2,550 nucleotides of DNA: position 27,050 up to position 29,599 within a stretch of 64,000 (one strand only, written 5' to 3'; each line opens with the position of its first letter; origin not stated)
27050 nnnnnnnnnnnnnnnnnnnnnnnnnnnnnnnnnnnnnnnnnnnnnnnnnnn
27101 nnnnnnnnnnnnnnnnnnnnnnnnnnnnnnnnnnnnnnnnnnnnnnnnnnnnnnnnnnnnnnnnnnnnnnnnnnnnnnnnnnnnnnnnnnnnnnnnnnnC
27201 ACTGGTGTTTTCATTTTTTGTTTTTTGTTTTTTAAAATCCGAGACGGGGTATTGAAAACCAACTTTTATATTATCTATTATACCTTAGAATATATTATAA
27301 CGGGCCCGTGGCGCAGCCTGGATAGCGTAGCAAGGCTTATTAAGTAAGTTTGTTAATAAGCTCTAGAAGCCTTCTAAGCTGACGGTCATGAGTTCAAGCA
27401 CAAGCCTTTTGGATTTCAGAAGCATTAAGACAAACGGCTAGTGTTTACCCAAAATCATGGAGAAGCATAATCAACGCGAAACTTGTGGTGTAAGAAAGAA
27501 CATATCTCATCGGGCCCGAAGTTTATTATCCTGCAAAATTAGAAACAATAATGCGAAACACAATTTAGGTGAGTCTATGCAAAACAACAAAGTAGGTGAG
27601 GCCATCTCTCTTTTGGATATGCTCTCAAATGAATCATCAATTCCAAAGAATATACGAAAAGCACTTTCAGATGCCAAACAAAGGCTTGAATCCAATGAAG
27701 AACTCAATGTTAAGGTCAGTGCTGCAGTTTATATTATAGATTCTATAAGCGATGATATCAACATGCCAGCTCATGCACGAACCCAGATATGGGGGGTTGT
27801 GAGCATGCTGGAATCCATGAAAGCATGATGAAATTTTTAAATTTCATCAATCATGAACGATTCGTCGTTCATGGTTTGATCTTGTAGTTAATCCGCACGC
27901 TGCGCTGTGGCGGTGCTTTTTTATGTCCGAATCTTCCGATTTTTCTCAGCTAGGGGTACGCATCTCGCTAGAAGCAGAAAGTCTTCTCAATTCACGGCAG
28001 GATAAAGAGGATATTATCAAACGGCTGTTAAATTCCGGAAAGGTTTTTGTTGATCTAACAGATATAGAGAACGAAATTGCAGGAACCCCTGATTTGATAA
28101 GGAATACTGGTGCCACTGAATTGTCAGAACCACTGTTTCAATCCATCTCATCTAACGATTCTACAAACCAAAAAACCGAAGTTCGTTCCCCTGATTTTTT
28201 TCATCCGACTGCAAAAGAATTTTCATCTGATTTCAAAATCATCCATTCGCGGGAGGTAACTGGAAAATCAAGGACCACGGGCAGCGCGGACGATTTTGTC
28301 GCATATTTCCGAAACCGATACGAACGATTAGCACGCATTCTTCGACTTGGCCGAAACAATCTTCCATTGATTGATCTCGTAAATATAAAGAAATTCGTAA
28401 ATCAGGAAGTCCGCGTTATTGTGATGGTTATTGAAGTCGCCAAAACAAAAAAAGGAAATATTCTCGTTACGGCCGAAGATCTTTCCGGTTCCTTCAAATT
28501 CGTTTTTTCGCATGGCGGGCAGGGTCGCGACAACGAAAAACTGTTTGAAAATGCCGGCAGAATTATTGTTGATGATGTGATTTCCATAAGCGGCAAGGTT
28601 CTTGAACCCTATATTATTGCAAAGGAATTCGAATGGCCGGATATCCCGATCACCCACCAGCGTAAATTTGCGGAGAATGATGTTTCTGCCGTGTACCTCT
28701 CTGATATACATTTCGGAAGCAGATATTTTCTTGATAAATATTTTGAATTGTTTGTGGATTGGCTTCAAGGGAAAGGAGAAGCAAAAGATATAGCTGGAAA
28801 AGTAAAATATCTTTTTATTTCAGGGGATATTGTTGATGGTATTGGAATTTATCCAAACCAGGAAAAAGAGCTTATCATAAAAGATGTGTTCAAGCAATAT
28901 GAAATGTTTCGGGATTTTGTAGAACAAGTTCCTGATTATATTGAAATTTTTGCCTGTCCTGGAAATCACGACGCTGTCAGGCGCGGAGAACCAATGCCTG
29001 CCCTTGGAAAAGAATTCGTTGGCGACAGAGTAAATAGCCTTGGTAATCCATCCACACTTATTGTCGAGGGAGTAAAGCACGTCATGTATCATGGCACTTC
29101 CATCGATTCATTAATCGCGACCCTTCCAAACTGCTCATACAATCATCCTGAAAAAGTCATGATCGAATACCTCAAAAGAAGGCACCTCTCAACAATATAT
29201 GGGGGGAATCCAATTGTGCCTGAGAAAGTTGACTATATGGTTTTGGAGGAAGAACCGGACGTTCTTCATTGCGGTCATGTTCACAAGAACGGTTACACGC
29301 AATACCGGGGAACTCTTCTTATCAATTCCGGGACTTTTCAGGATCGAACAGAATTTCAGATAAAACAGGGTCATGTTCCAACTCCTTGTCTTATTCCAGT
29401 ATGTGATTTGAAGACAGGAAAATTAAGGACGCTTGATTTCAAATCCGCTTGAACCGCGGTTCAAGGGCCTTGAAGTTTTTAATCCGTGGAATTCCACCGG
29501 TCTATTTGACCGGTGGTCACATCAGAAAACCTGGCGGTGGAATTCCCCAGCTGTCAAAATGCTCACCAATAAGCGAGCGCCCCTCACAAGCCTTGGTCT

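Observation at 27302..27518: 217-nt tRNA gene with a 106-nt T-loop intron and a second insert in the anticodon stem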

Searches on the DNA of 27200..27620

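Call 4: search_rna_families(source=window, start=27200, end=27620, threshold=evalue, max_evalue=10, show_alignments=5)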
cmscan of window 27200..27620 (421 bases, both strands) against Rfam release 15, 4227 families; matches with E-value up to 10: 1.
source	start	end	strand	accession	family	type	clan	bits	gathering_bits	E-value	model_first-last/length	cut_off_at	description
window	27263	27290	+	RF01353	CRISPR-DR44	Gene; CRISPR;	-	21.4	35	0.56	1-28/28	no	CRISPR RNA direct repeat element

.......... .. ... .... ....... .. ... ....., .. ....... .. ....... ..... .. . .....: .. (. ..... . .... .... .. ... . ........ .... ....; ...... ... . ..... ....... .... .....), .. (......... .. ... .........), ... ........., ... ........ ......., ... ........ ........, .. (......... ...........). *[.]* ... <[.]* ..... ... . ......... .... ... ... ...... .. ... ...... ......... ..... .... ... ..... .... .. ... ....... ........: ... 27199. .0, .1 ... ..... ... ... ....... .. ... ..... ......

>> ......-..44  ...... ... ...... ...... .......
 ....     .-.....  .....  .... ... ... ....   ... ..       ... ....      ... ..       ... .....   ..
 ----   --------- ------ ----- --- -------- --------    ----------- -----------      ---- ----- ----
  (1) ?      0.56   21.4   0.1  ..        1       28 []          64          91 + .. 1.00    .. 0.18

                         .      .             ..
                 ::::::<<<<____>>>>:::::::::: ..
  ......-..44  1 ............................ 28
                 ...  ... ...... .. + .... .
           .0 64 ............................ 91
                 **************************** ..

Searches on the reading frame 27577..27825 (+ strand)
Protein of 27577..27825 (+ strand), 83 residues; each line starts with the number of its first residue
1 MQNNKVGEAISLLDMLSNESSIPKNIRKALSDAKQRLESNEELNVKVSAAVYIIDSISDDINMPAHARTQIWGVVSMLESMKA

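Call 40: search_protein_families(library=pfam, proteins=[window:27577-27825:+], max_evalue=0.00001)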
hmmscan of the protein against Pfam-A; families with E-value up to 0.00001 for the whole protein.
window:27577-27825:+ (83 aa): 1 family
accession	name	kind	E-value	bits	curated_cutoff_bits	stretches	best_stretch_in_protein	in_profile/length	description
PF03685.18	UPF0147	-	1.5e-25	89.5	23.6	1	3-80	2-80/81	Uncharacterised protein family (UPF0147)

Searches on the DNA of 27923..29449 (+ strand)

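Call 26: search_rna_families(sources=[L143, L132, L140, L139, L009, L173, L161, L001], threshold=gathering)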
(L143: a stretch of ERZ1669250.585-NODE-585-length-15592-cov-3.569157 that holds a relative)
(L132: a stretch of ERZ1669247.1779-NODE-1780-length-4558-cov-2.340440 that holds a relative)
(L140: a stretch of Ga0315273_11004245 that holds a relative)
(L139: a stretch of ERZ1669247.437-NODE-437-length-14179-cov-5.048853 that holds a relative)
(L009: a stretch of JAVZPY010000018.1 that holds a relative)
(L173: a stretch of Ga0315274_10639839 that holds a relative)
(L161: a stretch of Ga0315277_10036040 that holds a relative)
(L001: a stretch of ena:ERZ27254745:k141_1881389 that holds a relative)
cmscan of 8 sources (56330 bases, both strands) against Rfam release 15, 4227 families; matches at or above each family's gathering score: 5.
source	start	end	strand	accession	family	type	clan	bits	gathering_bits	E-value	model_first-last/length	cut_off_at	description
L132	3488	3562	+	RF00005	tRNA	Gene; tRNA;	CL00001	68.1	29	8.9e-13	1-71/71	no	tRNA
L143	5209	5283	+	RF00005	tRNA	Gene; tRNA;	CL00001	67.1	29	1.7e-12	1-71/71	no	tRNA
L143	581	655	+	RF00005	tRNA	Gene; tRNA;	CL00001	65.5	29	4.7e-12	1-71/71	no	tRNA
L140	135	248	+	RF00005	tRNA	Gene; tRNA;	CL00001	46.9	29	6.1e-07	1-71/71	no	tRNA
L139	842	900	+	RF00005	tRNA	Gene; tRNA;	CL00001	29.2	29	0.048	1-71/71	no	tRNA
